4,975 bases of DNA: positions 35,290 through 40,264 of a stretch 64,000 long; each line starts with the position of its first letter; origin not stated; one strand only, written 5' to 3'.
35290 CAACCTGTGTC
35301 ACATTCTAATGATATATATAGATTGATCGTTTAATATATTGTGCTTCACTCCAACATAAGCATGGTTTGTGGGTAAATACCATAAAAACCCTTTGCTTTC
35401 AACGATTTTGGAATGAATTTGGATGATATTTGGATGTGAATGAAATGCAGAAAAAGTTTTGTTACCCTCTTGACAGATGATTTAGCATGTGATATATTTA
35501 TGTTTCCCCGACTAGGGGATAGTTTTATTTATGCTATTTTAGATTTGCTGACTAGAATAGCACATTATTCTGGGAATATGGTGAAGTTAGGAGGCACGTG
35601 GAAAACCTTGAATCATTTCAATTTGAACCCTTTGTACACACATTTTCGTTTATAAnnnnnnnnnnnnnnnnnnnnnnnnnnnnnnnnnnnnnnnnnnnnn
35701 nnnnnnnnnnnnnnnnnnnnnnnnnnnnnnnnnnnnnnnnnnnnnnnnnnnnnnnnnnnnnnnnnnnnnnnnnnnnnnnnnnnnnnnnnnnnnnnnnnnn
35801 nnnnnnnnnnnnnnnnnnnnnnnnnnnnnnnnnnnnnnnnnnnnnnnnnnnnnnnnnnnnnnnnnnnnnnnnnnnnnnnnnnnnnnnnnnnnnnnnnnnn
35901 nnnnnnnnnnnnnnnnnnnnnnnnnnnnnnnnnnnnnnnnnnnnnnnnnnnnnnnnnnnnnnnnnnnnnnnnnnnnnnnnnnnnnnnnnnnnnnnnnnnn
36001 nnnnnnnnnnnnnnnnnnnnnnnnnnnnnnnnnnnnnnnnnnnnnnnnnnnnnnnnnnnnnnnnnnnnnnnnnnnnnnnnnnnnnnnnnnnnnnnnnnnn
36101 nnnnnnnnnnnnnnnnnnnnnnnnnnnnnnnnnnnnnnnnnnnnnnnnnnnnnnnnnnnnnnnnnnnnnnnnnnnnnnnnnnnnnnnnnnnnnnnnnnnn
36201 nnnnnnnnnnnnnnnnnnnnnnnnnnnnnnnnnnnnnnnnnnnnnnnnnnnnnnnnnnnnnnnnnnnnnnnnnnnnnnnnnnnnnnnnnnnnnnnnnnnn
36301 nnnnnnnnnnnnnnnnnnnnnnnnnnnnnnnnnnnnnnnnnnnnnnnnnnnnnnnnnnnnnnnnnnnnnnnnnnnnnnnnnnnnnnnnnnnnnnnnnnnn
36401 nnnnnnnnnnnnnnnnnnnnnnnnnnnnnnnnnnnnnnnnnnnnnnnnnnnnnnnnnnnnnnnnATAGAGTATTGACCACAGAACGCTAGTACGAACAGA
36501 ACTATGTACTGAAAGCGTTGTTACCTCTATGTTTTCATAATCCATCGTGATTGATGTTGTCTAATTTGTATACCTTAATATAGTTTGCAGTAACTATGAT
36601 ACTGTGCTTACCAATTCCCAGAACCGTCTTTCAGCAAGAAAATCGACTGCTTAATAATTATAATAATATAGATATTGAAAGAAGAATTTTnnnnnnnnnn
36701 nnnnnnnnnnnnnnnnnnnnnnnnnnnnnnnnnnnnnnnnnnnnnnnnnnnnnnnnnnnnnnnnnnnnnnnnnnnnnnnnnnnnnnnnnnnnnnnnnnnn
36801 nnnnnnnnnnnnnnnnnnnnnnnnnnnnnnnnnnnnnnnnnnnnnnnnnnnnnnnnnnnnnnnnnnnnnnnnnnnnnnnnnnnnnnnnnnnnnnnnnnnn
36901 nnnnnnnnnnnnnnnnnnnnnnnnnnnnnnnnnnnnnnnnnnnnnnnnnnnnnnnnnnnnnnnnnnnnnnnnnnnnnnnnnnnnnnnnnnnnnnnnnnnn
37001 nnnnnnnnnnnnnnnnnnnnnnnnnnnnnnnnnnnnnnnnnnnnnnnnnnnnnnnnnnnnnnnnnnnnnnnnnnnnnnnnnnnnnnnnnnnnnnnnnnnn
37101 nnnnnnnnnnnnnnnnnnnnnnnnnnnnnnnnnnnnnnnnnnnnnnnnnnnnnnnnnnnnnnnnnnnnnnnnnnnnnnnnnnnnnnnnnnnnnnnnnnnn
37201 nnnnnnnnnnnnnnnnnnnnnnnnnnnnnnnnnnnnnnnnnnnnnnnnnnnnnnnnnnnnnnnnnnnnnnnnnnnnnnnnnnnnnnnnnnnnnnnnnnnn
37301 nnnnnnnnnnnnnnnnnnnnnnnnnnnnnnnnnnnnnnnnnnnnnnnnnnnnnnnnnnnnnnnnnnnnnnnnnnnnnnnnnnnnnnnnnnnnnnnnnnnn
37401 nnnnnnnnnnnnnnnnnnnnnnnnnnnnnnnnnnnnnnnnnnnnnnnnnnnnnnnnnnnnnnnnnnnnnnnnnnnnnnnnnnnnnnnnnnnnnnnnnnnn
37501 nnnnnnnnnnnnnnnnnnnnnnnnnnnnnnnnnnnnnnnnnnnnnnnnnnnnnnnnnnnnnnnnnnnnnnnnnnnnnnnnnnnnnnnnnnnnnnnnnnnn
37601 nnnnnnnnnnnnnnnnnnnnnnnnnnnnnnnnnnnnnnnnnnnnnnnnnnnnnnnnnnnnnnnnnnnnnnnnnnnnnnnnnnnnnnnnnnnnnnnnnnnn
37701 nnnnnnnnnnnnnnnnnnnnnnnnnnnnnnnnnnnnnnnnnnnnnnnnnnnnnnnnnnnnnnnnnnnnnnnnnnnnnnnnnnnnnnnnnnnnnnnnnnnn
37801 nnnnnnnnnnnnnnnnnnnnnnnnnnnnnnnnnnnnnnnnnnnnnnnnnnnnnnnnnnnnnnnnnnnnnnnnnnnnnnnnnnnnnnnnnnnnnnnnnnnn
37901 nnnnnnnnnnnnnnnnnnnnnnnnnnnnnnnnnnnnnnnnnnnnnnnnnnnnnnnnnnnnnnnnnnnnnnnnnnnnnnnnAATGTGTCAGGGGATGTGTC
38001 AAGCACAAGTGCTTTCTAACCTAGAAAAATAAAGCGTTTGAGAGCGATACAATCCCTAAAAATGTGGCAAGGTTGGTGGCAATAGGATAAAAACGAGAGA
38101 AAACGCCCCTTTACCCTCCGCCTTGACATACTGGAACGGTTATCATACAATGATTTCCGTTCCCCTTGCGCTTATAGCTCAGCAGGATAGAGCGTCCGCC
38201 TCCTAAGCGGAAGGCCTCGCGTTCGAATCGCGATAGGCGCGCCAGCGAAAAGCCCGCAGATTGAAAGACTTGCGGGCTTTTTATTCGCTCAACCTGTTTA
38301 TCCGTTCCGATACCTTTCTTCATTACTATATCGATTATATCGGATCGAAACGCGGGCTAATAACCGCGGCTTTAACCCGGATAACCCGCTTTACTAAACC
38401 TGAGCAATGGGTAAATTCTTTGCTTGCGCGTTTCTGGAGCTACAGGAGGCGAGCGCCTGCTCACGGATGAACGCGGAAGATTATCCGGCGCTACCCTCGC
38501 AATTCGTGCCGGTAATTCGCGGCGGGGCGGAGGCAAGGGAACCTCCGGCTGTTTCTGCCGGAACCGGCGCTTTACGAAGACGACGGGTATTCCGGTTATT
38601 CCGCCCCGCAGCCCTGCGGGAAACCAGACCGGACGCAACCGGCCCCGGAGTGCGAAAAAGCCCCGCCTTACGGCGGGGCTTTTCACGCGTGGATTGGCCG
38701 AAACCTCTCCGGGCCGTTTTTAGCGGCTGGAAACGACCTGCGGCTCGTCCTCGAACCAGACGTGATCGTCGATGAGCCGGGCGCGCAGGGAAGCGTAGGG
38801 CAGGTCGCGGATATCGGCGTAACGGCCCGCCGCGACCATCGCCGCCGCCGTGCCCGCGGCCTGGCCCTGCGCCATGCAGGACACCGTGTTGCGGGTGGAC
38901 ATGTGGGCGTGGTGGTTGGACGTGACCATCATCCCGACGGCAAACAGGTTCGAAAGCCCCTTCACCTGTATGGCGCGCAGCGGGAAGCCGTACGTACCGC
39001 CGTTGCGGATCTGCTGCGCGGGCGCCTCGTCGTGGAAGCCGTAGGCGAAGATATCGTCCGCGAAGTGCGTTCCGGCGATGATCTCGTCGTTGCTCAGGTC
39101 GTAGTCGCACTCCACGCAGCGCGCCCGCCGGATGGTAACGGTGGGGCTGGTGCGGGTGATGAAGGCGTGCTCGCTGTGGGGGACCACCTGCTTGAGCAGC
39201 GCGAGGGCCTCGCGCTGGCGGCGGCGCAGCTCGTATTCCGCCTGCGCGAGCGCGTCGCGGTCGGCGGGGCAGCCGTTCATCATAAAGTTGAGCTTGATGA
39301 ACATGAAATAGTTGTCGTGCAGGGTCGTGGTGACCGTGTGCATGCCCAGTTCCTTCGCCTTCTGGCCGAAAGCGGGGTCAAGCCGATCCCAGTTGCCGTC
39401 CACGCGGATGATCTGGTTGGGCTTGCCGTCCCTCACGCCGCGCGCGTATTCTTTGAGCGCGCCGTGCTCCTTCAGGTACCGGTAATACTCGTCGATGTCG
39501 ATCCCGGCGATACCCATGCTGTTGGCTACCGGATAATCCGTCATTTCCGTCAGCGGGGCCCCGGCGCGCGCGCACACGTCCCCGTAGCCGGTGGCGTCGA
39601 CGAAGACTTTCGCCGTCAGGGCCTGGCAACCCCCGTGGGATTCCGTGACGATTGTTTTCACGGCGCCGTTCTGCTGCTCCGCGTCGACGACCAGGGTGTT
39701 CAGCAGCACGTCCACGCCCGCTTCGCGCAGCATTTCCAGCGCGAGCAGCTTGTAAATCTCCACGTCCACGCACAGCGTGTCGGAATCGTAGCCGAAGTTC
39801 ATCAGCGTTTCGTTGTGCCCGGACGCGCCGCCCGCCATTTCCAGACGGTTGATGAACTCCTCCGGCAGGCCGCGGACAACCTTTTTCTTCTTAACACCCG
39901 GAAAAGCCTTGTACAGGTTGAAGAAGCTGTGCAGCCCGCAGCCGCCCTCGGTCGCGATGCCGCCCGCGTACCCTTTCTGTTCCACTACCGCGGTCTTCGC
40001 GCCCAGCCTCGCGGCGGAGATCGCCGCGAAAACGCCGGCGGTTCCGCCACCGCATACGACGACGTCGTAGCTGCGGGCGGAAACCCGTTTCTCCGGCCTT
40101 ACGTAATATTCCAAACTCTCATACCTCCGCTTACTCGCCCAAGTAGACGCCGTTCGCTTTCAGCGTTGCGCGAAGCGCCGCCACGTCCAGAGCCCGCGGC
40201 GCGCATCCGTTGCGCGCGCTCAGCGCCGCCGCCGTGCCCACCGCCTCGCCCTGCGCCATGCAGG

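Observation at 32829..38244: Element replaces the promoter and 5' half of tRNA-Arg(CCT) instead of the usual 3' portion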

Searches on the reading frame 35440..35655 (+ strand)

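Call 7: search_protein_families(library=pfam, proteins=[window:35440-35655:+], max_evalue=0.01)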
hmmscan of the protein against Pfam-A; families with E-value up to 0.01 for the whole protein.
window:35440-35655:+ (71 aa): 1 family
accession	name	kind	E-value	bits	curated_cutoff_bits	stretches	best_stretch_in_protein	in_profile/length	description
PF02187.23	GAS2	-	0.0024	18.1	21.3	1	36-60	37-60/69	Growth-Arrest-Specific Protein 2 Domain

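Call 64: search_protein_families(library=padloc, proteins=[window:35440-35655:+], max_evalue=0.01)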
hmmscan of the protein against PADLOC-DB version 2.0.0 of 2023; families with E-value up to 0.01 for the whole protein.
window:35440-35655:+ (71 aa): 0 families

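Call 65: search_protein_families(library=phrogs, proteins=[window:35440-35655:+], max_evalue=0.01)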
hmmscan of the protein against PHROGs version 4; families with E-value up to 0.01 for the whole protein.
window:35440-35655:+ (71 aa): 0 families

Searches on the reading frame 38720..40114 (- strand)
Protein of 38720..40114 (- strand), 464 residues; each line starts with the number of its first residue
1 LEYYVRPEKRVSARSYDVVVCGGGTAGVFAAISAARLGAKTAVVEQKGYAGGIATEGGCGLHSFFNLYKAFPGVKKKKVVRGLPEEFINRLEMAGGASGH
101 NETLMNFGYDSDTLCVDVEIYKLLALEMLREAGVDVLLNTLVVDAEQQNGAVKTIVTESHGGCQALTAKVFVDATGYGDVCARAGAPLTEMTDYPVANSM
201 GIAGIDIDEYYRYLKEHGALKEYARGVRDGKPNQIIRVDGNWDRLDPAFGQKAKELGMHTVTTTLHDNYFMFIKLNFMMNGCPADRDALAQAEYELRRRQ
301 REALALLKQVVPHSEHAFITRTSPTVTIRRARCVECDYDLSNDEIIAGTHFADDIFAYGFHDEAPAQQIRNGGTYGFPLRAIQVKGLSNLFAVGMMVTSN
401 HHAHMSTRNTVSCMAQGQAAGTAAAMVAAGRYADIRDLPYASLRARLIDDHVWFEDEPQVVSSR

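Call 7: search_protein_families(library=pfam, proteins=[window:38720-40114:-], max_evalue=0.01)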
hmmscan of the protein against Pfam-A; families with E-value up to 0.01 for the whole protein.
window:38720-40114:- (464 aa): 10 families
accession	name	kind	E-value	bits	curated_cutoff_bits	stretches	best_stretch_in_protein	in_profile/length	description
PF12831.13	FAD_oxidored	-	7e-69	233.5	27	1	17-447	1-416/416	FAD dependent oxidoreductase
PF00890.30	FAD_binding_2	-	4.1e-09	36.6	20.4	1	17-54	1-37/414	FAD binding domain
PF01266.30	DAO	-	4.4e-08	33.5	27.9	2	17-52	1-36/353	FAD dependent oxidoreductase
PF07992.20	Pyr_redox_2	-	5.4e-08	33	26.1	1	16-78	1-58/291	Pyridine nucleotide-disulphide oxidoreductase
PF03486.20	HI0933_like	-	8.9e-08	32.3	50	1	17-421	2-242/244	HI0933-like protein Rossmann domain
PF01494.25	FAD_binding_3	-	8.3e-06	25.7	22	1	16-192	2-175/349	FAD binding domain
PF00070.33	Pyr_redox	-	5.6e-05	24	22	0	18-47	2-31/82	Pyridine nucleotide-disulphide oxidoreductase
PF01946.23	Thi4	-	0.0011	18.7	26.2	1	15-62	17-65/235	Thi4 family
PF01134.28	GIDA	-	0.0021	17.6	22.1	1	17-47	1-31/391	Glucose inhibited division protein A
PF01262.27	AlaDh_PNT_C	-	0.004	17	23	1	17-46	30-59/214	Alanine dehydrogenase/PNT, C-terminal domain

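Call 52: find_homologous_proteins(query=window:38720-40114:-, max_evalue=1e-120)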
Query window:38720-40114:- (464 aa): 1891 proteins with E <= 1e-120 among 8000 candidates; the best 120 are listed.
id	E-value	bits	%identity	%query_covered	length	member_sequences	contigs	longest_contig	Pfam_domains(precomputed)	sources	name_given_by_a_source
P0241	2.1e-275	932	86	100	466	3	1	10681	PF01266.31,PF00890.31,PF07992.21,PF03486.21,PF12831.14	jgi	-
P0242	4.0e-266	901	83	100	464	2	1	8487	PF01266.31,PF00890.31,PF07992.21,PF03486.21,PF01494.26,PF12831.14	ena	-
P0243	4.9e-264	894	81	100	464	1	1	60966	PF01266.31,PF00890.31,PF07992.21,PF03486.21,PF12831.14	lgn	-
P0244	3.3e-243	825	77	100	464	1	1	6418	PF01946.24,PF01266.31,PF00890.31,PF07992.21,PF03486.21,PF01134.29,PF12831.14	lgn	-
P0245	9.8e-243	824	76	100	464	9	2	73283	PF01946.24,PF01266.31,PF00890.31,PF07992.21,PF03486.21,PF12831.14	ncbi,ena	-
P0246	6.7e-241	818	76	100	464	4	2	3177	PF01946.24,PF01266.31,PF00890.31,PF07992.21,PF03486.21,PF12831.14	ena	-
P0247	3.6e-240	815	75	100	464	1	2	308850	PF01266.31,PF00890.31,PF07992.21,PF03486.21,PF12831.14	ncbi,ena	-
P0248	2.0e-235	800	74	99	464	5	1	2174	PF01266.31,PF00890.31,PF07992.21,PF03486.21,PF12831.14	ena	-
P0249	4.5e-230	782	73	100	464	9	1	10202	PF01266.31,PF00890.31,PF07992.21,PF03486.21,PF12831.14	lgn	-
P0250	5.6e-228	775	73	99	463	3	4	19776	PF01946.24,PF00890.31,PF07992.21,PF12831.14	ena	-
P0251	1.9e-226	770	72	100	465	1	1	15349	PF01946.24,PF00890.31,PF07992.21,PF03486.21,PF12831.14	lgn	-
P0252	1.6e-224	764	72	100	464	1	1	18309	PF00890.31,PF07992.21,PF03486.21,PF12831.14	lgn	-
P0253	2.4e-224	763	72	100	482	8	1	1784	PF00890.31,PF07992.21,PF03486.21,PF12831.14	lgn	-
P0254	2.6e-224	763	73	99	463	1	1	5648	PF01946.24,PF00890.31,PF07992.21,PF03486.21,PF01494.26,PF12831.14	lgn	-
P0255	4.6e-220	749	70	100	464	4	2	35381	PF00890.31,PF12831.14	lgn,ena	-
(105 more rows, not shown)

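Call 53: find_encoding_contigs(protein=P0241, flank=8000, max_places=3)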
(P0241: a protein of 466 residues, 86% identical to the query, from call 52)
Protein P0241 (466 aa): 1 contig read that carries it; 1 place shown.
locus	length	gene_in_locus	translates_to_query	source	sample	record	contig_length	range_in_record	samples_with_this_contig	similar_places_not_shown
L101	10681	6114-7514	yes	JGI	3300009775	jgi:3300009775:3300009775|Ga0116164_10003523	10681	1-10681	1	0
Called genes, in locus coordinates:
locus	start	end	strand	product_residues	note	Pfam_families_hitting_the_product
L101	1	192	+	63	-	?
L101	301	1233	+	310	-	PF00528:BPD_transp_1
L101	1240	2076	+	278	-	PF00528:BPD_transp_1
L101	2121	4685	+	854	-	-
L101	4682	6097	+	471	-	PF01946:Thi4 (faint), PF00890:FAD_binding_2, PF01134:GIDA, PF01266:DAO (weak), PF01494:FAD_binding_3 (faint), PF03486:HI0933_like (faint), PF07992:Pyr_redox_2 (faint), PF12831:FAD_oxidored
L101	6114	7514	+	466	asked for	PF00890:FAD_binding_2, PF01266:DAO (faint), PF03486:HI0933_like, PF07992:Pyr_redox_2 (faint), PF12831:FAD_oxidored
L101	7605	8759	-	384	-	PF07228:SpoIIE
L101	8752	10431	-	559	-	PF00037:Fer4 (faint), PF12837:Fer4_6 (faint), PF12838:Fer4_7 (weak), PF13187:Fer4_9 (weak), PF13237:Fer4_10, PF02906:Fe_hyd_lg_C, PF04060:FeS, PF13188:PAS_8 (weak), +2 more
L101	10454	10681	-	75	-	?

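Call 54: find_encoding_contigs(protein=P0243, flank=8000, max_places=3)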
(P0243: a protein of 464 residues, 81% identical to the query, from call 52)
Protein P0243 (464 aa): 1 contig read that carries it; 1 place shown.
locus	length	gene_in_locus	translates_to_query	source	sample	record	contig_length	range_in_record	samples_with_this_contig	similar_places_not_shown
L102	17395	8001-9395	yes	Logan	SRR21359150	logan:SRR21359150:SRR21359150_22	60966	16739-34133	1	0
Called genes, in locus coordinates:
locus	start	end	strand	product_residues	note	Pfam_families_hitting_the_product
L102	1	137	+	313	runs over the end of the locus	PF00389:2-Hacid_dh, PF02826:2-Hacid_dh_C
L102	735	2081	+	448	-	-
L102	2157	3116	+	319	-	PF00528:BPD_transp_1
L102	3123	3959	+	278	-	PF00528:BPD_transp_1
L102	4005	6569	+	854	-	-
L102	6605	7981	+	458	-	PF01946:Thi4 (faint), PF00890:FAD_binding_2 (weak), PF01134:GIDA, PF01266:DAO (weak), PF07992:Pyr_redox_2 (faint), PF12831:FAD_oxidored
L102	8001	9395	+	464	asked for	PF00890:FAD_binding_2 (weak), PF01266:DAO (faint), PF03486:HI0933_like (weak), PF07992:Pyr_redox_2 (faint), PF12831:FAD_oxidored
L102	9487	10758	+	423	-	PF09861:Lar_N, PF21113:LarA_C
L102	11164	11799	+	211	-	PF02607:B12-binding_2, PF02310:B12-binding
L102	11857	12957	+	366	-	-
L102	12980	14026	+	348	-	PF01208:URO-D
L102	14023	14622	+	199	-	PF10050:DUF2284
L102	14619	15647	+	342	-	PF01208:URO-D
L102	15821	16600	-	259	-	-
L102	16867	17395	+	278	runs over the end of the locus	PF19789:DUF6273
